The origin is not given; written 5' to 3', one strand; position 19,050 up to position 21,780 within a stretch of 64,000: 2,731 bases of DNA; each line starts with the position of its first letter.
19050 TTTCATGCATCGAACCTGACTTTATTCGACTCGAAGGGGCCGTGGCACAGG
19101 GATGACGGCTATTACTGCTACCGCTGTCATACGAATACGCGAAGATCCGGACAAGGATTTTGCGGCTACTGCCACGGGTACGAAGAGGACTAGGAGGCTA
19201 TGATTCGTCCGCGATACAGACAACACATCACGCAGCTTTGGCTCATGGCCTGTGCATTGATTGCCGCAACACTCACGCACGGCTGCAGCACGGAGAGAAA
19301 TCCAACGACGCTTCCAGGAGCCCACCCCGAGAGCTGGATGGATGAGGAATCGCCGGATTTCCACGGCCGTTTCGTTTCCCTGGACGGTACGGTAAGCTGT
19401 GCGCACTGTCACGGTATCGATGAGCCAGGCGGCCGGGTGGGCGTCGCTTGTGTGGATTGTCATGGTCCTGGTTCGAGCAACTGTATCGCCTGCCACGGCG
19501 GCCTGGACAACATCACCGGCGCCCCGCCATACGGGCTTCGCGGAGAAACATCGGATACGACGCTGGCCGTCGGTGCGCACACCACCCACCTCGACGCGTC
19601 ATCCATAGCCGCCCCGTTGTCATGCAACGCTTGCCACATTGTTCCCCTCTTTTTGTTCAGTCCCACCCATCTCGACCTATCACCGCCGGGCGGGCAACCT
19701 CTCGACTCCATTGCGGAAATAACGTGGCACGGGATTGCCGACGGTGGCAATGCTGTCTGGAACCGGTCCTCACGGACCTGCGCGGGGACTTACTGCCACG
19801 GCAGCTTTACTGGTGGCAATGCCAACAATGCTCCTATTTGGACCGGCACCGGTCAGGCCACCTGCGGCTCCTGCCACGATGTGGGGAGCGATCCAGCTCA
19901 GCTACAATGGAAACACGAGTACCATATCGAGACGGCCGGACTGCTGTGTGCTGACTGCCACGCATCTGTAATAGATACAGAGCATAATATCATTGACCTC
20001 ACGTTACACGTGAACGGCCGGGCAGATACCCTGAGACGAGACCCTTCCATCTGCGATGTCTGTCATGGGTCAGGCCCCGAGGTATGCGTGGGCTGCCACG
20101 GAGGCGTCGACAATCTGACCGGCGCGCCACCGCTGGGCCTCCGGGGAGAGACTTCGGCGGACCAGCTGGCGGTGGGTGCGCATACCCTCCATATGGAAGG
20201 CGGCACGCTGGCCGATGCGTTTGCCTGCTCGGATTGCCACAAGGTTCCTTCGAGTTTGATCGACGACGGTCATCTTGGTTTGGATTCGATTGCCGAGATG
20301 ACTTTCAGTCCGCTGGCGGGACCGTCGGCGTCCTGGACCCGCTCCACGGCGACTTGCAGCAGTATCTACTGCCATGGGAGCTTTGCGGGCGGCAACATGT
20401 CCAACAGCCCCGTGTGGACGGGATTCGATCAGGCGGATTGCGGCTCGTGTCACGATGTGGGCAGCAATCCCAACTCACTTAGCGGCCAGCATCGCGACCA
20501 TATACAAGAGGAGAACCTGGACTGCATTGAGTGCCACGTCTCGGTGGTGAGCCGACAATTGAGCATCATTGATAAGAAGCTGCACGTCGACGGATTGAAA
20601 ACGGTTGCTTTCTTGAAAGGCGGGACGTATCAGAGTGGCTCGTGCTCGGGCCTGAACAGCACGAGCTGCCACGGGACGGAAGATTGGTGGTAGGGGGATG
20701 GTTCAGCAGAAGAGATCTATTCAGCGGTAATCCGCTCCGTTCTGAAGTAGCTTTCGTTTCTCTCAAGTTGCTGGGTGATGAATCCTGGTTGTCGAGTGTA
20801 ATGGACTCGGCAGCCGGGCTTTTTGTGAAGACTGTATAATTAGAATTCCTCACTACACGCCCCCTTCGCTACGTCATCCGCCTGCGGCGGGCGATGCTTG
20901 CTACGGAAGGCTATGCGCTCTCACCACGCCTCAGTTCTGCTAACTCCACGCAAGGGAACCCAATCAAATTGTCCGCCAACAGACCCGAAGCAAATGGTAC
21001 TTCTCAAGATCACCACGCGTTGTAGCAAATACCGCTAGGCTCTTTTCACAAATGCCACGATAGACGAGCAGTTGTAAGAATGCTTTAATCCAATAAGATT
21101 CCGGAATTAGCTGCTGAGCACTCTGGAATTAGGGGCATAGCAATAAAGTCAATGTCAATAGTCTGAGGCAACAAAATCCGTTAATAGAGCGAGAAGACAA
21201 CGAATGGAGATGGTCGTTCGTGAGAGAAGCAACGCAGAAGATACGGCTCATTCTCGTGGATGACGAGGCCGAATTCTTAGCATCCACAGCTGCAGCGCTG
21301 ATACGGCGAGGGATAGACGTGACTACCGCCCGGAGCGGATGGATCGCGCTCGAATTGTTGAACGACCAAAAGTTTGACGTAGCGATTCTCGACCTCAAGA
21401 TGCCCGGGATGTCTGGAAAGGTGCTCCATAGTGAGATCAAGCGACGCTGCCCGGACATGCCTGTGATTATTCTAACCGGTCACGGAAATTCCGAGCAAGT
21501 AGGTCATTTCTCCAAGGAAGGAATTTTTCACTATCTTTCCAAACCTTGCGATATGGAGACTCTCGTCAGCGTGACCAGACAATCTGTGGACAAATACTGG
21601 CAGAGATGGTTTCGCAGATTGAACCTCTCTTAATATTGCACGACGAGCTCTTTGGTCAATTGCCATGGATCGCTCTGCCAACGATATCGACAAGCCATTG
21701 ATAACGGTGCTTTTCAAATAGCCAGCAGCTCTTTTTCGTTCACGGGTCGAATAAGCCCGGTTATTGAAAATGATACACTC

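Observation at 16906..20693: Porin-cytochrome-like operon: beta-barrel protein plus a 14-haem cytochrome plus a 13-haem lipoprotein cytochrome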

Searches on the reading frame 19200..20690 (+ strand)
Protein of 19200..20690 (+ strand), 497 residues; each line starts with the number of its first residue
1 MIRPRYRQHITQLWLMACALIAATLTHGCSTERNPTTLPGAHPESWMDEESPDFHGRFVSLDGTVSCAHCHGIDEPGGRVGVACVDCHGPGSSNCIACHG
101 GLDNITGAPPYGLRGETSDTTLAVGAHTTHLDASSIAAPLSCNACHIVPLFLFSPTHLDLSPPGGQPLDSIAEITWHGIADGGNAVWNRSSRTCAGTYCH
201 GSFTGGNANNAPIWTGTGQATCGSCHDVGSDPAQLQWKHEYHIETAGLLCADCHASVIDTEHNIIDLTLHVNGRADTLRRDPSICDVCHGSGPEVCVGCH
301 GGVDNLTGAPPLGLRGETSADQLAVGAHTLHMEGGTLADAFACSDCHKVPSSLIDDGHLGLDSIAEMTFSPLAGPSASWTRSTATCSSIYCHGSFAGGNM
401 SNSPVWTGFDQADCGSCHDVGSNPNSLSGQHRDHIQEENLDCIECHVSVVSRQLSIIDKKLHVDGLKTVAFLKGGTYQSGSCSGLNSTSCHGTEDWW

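Call 4: search_protein_families(library=pfam, proteins=[window:19200-20690:+], max_evalue=1)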
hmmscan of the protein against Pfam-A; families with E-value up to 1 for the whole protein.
window:19200-20690:+ (497 aa): 7 families
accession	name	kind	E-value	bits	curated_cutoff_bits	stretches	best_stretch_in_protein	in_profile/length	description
PF09698.15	GSu_C4xC__C2xCH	-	9.9e-10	39.4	21.7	2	385-418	1-36/36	Geobacter CxxxxCH...CXXCH motif (GSu_C4xC__C2xCH)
PF14522.11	Cytochrome_C7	-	2e-08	34.4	24.8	1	238-348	4-67/67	Cytochrome c7 and related cytochrome c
PF14537.11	Cytochrom_c3_2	-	0.00035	21.4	25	0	65-146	7-64/79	Cytochrome c3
PF02085.21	Cytochrom_CIII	-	0.013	16.3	22.9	1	235-301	21-83/101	Class III cytochrome C family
PF03264.19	Cytochrom_NNT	-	0.055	13.6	24.1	1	410-450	124-168/174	NapC/NirT cytochrome c family, N-terminal region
PF20097.4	DUF6487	-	0.078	13.9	24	0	335-349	47-61/67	Domain of unknown function (DUF6487)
PF17302.8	DUF5351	-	0.81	10.5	27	1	59-72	12-25/29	Family of unknown function (DUF5351)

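Call 5: search_protein_families(library=ncbifam, proteins=[window:19200-20690:+], max_evalue=1)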
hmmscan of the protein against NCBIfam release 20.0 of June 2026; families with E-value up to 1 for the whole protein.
window:19200-20690:+ (497 aa): 1 family
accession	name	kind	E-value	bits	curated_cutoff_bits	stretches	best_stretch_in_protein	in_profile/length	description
TIGR01904.2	GSu_C4xC__C2xCH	domain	1.8e-24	85.3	27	2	373-434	11-73/73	CxxxxCH/CxxCH domain c-type cytochrome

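Call 22: find_homologous_proteins(query=window:19200-20690:+, max_evalue=0.001)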
Query window:19200-20690:+ (497 aa): 301 proteins with E <= 0.001 among 8000 candidates; the best 120 are listed.
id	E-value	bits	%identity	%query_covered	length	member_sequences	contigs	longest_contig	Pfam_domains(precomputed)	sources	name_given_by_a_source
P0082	0.0e+0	1174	100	100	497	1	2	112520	PF09698.16,PF14522.12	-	-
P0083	0.0e+0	1125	53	86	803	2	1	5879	PF09698.16,PF14522.12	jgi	jgi:predicted CxxxxCH...CXXCH cytochrome family protein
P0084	0.0e+0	1063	61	97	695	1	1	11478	PF09698.16,PF14522.12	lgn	-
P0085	0.0e+0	1028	62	94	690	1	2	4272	PF14537.12,PF09698.16,PF14522.12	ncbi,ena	-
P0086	0.0e+0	1016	50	86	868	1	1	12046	PF14537.12,PF09698.16,PF02085.22,PF14522.12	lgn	-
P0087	4.9e-296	1001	62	94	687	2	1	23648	PF14537.12,PF09698.16,PF14522.12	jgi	-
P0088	4.1e-286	968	50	98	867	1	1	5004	PF09698.16,PF14522.12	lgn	-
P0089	6.7e-280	947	82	99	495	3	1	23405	PF09698.16,PF14522.12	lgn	-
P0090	5.6e-275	931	55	96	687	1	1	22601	PF09698.16,PF14522.12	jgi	-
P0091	3.8e-267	905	51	99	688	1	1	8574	PF09698.16,PF14522.12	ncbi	-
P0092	5.8e-266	901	51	97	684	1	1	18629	PF14537.12,PF09698.16,PF14522.12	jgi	-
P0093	1.1e-260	884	57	93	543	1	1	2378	PF09698.16,PF14522.12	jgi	jgi:predicted CxxxxCH...CXXCH cytochrome family protein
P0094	1.8e-254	863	53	93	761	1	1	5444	PF14537.12,PF09698.16,PF14522.12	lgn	-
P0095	2.4e-254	863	52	80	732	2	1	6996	PF14537.12,PF09698.16,PF14522.12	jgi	jgi:predicted CxxxxCH...CXXCH cytochrome family protein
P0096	5.5e-250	849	52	99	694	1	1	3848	PF09698.16,PF14522.12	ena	-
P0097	1.2e-247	841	52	95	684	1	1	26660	PF09698.16,PF14522.12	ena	-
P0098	2.5e-247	840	73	97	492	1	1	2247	PF09698.16,PF14522.12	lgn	-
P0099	9.7e-243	825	56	89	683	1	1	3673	PF14537.12,PF09698.16,PF14522.12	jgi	-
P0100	1.3e-241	821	54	94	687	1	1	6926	PF09698.16,PF14522.12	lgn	-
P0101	1.2e-240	818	47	99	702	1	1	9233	PF09698.16,PF14522.12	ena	-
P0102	3.7e-238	810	70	98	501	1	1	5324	PF09698.16,PF14522.12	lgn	-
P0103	3.4e-237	806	50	94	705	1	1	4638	PF09698.16,PF14522.12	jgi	-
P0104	1.1e-231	788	73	91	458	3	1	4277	PF09698.16,PF14522.12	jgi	jgi:predicted CxxxxCH...CXXCH cytochrome family protein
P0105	1.5e-231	788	67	99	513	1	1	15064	PF09698.16,PF14522.12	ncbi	-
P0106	2.0e-230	784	56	85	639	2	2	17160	PF14537.12,PF09698.16,PF14522.12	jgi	-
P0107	1.1e-227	775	54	92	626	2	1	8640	PF09698.16,PF14522.12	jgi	jgi:predicted CxxxxCH...CXXCH cytochrome family protein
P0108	3.1e-225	767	63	100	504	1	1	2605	PF14537.12,PF09698.16,PF14522.12,PF22113.2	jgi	jgi:predicted CxxxxCH...CXXCH cytochrome family protein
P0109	3.0e-224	764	64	97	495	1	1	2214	PF09698.16,PF14522.12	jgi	jgi:predicted CxxxxCH...CXXCH cytochrome family protein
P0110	4.6e-224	763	63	100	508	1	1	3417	PF09698.16,PF14522.12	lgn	-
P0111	7.6e-224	762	50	86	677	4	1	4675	PF09698.16,PF02085.22,PF14522.12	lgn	-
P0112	1.7e-223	761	68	94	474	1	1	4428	PF09698.16,PF14522.12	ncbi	ncbi:MAG: CxxxxCH/CxxCH domain-containing protein [Candidatus Latescibacterota bacterium]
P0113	2.4e-221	754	55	83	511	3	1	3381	PF09698.16,PF14522.12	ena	-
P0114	1.1e-220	752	53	84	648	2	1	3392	PF09699.16,PF14537.12,PF09698.16,PF14522.12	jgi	jgi:predicted CxxxxCH...CXXCH cytochrome family protein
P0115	1.7e-220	751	50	96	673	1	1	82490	PF09698.16,PF14522.12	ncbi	-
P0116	3.1e-220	750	48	94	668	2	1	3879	PF14537.12,PF09698.16,PF14522.12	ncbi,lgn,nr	ncbi:MAG: CxxxxCH/CxxCH domain-containing protein [Calditrichaeota bacterium]|nr:MAG: CxxxxCH/CxxCH 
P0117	1.5e-219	748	50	94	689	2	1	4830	PF09698.16,PF14522.12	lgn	-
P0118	1.2e-218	745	45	97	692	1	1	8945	PF09698.16,PF02085.22,PF14522.12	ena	-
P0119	1.7e-218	745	53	94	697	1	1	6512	PF09698.16,PF14522.12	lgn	-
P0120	4.3e-217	740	65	94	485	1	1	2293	PF09698.16,PF14522.12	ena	-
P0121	1.9e-215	735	50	100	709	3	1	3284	PF09698.16,PF14522.12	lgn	-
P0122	1.0e-213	729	51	84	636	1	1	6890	PF09698.16,PF14522.12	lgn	-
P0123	3.5e-212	724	47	89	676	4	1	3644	PF09698.16,PF02085.22,PF14522.12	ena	-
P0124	1.4e-209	715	51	90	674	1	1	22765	PF09698.16,PF14522.12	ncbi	-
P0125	3.2e-209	714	67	91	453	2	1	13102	PF09698.16,PF14522.12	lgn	-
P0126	7.0e-207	706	48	94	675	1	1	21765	PF09698.16,PF14522.12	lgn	-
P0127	7.4e-203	693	70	84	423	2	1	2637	PF09698.16,PF02085.22,PF14522.12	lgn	-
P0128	1.6e-198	679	48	93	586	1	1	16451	PF09698.16,PF14522.12,PF22113.2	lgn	-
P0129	3.3e-197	675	65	91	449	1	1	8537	PF09698.16,PF14522.12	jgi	-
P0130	6.3e-195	667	48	89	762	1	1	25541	PF14537.12,PF09698.16,PF02085.22,PF14522.12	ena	-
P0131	1.5e-190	653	59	83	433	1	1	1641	PF09698.16,PF14522.12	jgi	jgi:predicted CxxxxCH...CXXCH cytochrome family protein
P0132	2.2e-190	652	55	99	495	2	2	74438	PF09698.16,PF02085.22,PF14522.12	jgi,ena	-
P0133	1.3e-187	643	56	100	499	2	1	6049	PF09698.16,PF14522.12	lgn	-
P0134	1.9e-185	636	57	99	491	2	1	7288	PF09698.16,PF14522.12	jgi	-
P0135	1.6e-184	633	57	97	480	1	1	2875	PF09698.16,PF14522.12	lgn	-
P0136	1.7e-184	633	56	99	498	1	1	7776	PF14537.12,PF09698.16,PF14522.12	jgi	-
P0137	1.5e-182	626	55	100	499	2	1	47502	PF09698.16,PF14522.12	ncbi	-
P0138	1.2e-179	617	55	98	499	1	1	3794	PF09698.16,PF14522.12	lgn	-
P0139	9.4e-176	604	55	96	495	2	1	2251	PF09698.16,PF14522.12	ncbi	-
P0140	3.4e-175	602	54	96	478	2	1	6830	PF09698.16,PF14522.12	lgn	-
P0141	8.5e-175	601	54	98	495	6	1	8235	PF09698.16,PF14522.12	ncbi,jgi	jgi:predicted CxxxxCH...CXXCH cytochrome family protein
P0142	1.3e-174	600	54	99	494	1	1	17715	PF09698.16,PF14522.12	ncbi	-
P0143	1.6e-174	600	52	100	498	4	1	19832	PF09698.16,PF14522.12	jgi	-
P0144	8.8e-174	597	58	95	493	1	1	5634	PF09698.16,PF14522.12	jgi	jgi:predicted CxxxxCH...CXXCH cytochrome family protein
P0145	9.1e-174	597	56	96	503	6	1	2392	PF09698.16,PF14522.12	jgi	-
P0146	2.3e-173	596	55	100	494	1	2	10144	PF09698.16,PF14522.12,PF22113.2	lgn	-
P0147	5.9e-172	591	56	95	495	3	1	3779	PF09698.16,PF14522.12,PF22113.2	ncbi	-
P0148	6.2e-172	591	58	95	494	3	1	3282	PF09698.16,PF14522.12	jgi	jgi:predicted CxxxxCH...CXXCH cytochrome family protein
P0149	6.1e-171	588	54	99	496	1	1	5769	PF09698.16,PF14522.12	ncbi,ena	-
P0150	2.4e-170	586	53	97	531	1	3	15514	PF09698.16,PF14522.12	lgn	-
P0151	4.7e-170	585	60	74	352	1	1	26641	PF09698.16,PF14522.12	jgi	jgi:predicted CxxxxCH...CXXCH cytochrome family protein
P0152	9.7e-170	584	55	99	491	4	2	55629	PF09698.16,PF14522.12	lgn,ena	-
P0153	1.5e-168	580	55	95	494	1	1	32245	PF09698.16,PF14522.12,PF22113.2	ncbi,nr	ncbi:MAG TPA: CxxxxCH/CxxCH domain-containing protein [Candidatus Deferrimicrobium sp.]|nr:CxxxxCH/C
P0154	1.5e-168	580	57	91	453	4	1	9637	PF09698.16,PF14522.12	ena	-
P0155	3.7e-168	579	54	99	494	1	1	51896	PF09698.16,PF14522.12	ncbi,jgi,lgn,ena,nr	ncbi:MAG: CxxxxCH/CxxCH domain-containing protein [candidate division Zixibacteria bacterium]|nr:Cxx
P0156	3.8e-168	579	54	99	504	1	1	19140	PF09698.16,PF14522.12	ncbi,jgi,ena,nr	ncbi:MAG: CxxxxCH/CxxCH domain-containing protein [candidate division Zixibacteria bacterium]|nr:Cxx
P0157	6.5e-168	578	53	99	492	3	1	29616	PF09698.16,PF14522.12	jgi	-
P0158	8.7e-168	577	54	98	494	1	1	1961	PF09698.16,PF14522.12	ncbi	-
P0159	9.5e-167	574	54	97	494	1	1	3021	PF09698.16,PF14522.12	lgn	-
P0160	6.2e-164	565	54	96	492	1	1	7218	PF09698.16,PF14522.12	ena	-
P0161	6.3e-164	565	53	97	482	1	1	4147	PF09698.16,PF14522.12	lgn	-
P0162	3.6e-162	559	51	100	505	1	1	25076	PF09698.16,PF14522.12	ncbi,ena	-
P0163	2.0e-160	553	51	99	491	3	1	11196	PF09698.16,PF14522.12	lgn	-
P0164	5.1e-159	548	51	97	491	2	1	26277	PF09698.16,PF14522.12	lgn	-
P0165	9.3e-159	548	52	97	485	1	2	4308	PF09698.16,PF14522.12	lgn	-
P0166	1.2e-157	544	52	97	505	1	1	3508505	PF09698.16,PF14522.12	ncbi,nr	ncbi:hypothetical protein TRIP_C90378 [Candidatus Zixiibacteriota bacterium]|nr:hypothetical protein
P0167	3.0e-157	543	50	100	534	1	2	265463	PF09698.16,PF14522.12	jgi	jgi:predicted CxxxxCH...CXXCH cytochrome family protein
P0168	1.9e-156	540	54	94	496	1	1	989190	PF09698.16,PF14522.12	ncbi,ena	-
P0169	1.8e-155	537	52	94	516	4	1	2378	PF09698.16,PF14522.12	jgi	jgi:predicted CxxxxCH...CXXCH cytochrome family protein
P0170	3.3e-155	536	50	99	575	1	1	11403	PF09698.16,PF14522.12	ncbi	-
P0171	1.3e-154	534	51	94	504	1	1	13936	PF09698.16,PF14522.12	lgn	-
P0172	6.1e-153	528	54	86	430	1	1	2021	PF09698.16,PF14522.12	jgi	jgi:predicted CxxxxCH...CXXCH cytochrome family protein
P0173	2.5e-151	523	52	99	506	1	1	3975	PF09698.16,PF14522.12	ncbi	-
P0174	3.0e-148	513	49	98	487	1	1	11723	PF09698.16,PF14522.12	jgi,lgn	jgi:predicted CxxxxCH...CXXCH cytochrome family protein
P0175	4.9e-147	509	48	99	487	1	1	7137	PF09698.16,PF14522.12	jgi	-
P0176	2.1e-144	500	67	52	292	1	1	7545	PF09698.16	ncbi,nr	ncbi:MAG: CxxxxCH/CxxCH domain-containing protein [Chitinivibrionia bacterium]|nr:CxxxxCH/CxxCH doma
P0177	2.8e-144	500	49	99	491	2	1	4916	PF09698.16,PF14522.12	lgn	-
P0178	9.1e-143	495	64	52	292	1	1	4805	PF09698.16,PF14522.12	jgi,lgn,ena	-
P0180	1.4e-125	438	61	53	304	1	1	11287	PF09698.16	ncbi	ncbi:MAG: CxxxxCH/CxxCH domain-containing protein [Candidatus Eisenbacteria bacterium]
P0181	1.3e-121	425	36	95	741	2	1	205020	PF09698.16,PF14522.12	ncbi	-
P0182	8.1e-120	419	34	86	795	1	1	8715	PF14537.12,PF09698.16,PF14522.12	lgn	-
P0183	1.0e-118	415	62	57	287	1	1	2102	PF09698.16,PF14522.12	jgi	jgi:predicted CxxxxCH...CXXCH cytochrome family protein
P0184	1.7e-116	408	52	73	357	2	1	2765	PF09698.16,PF14522.12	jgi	jgi:predicted CxxxxCH...CXXCH cytochrome family protein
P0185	2.1e-112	395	51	72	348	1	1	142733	PF09698.16,PF14522.12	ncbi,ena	-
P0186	3.4e-105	371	33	81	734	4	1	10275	PF14537.12,PF09698.16,PF14522.12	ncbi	ncbi:MAG: CxxxxCH/CxxCH domain-containing protein [Myxococcales bacterium]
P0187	4.7e-100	354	35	80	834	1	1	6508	PF14537.12,PF09698.16,PF02085.22,PF14522.12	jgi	jgi:predicted CxxxxCH...CXXCH cytochrome family protein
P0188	4.9e-100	354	33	92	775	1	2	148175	PF14537.12,PF09698.16,PF14522.12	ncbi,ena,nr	ncbi:MAG: CxxxxCH/CxxCH domain-containing protein [Myxococcota bacterium]|nr:CxxxxCH/CxxCH domain-co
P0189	2.7e-98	348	32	99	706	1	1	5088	PF14537.12,PF09698.16,PF14522.12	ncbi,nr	ncbi:CxxxxCH/CxxCH domain-containing protein, partial [candidate division KSB1 bacterium]|nr:CxxxxCH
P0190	1.5e-97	346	33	88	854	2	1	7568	PF14537.12,PF09698.16,PF14522.12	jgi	jgi:predicted CxxxxCH...CXXCH cytochrome family protein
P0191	1.6e-93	332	37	84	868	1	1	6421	PF14537.12,PF09698.16,PF14522.12,PF22113.2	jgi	jgi:predicted CxxxxCH...CXXCH cytochrome family protein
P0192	1.2e-92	329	39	76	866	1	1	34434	PF14537.12,PF09698.16,PF14522.12,PF22113.2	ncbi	-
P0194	2.6e-89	318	37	86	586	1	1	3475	PF09698.16,PF14522.12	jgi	jgi:predicted CxxxxCH...CXXCH cytochrome family protein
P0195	8.9e-87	310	34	83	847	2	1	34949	PF14537.12,PF09698.16,PF14522.12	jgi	jgi:predicted CxxxxCH...CXXCH cytochrome family protein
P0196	1.0e-84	303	33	86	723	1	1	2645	PF14537.12,PF09698.16,PF14522.12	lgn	-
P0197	3.6e-84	301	36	84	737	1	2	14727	PF14537.12,PF09698.16,PF14522.12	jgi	jgi:predicted CxxxxCH...CXXCH cytochrome family protein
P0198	6.2e-83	297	32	83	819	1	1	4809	PF14537.12,PF09698.16,PF14522.12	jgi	jgi:predicted CxxxxCH...CXXCH cytochrome family protein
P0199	1.4e-82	296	37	82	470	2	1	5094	PF09698.16,PF14522.12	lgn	-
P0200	1.9e-82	296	35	91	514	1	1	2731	PF14537.12,PF09698.16,PF14522.12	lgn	-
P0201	9.9e-77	277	32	92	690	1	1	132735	PF09698.16,PF14522.12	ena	-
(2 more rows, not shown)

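Call 39: search_solved_structures(query=window:19200-20690:+, max_evalue=1)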
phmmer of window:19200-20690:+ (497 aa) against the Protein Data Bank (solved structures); distinct sequences matched with E-value up to 1: 1.
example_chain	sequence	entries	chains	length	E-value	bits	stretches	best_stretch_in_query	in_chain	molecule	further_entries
9qdt_A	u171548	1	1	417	0.53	12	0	54-77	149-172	Probable cytochrome c peroxidase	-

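Call 68: predict_structure(alignment_id=A5)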
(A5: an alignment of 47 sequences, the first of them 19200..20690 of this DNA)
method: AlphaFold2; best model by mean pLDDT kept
length: 497 residues; sequences in the alignment: 47
mean_pLDDT: 63.6   pTM: 0.52
mean pLDDT of the five models: 63.6, 56.9, 56.5, 52.7, 50.3
residues with pLDDT >= 90: 7; 70-90: 148; 50-70: 263; < 50: 79
segments of 3 or more residues with pLDDT < 50: 29-40, 49-58, 111-113, 162-173, 302-305, 310-316, 361-367, 412-417, 419-422, 493-497
pLDDT, mean of each block of 10 residues (from residue 1): 65 89 69 43 53 48 58 55 56 59 54 55 68 72 70 55 42 61 65 69 69 59 54 73 77 86 79 73 80 63 49 49 61 63 66 61 51 67 64 64 58 47 61 76 80 75 70 79 68 44
secondary structure, 60 per line:
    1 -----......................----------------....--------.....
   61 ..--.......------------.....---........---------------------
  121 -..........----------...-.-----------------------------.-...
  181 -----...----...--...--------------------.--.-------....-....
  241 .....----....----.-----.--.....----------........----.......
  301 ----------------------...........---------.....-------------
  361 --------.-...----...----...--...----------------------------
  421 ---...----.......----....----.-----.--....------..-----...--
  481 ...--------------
elements in order: H6-27 H44-47 H56-62 H65-71 H84-88 H92-99 H122-131 E186-188 E193-195 H232-235 H237-245 H250-253 H267-271 H282-289 H294-300 H323-333 H343-346 E378-380 E385-387 H431-437 H442-445 H459-462 E476-478 E481-483

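Call 71: fold_search(model_id=the predicted structure, library=pdb)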
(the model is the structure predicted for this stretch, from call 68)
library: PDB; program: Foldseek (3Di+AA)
matches with E <= 10: 4; with E <= 0.001: 0
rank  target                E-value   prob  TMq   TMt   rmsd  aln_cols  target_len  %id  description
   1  8k9e_A                5.8e+00  0.01  0.08  0.12  19.1       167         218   18  Cryo-EM structure of the photosynthetic alternative complex III from Chloroflexus aurantiacus at 3.3 angstrom (released 2024-03-06)
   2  3n7d_A                6.2e+00  0.03  0.03  0.19   3.8        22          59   14  Crystal structure of CopK bound to Cu(I) and Cu(II) (released 2011-06-01)
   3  3n7d_B                9.6e+00  0.02  0.03  0.20   3.7        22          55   14  Crystal structure of CopK bound to Cu(I) and Cu(II) (released 2011-06-01)
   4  4f7u_I                9.6e+00  0.01  0.03  0.16   5.0        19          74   21  The 6S snRNP assembly intermediate (released 2013-01-30)

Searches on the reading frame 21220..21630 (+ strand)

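Call 9: search_protein_families(library=pfam, proteins=[window:21220-21630:+], max_evalue=0.001)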
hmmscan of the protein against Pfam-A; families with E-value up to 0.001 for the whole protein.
window:21220-21630:+ (137 aa): 1 family
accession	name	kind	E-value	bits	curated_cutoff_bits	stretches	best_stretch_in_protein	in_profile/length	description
PF00072.30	Response_reg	-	1e-25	90.5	30.2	1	11-118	2-109/111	Response regulator receiver domain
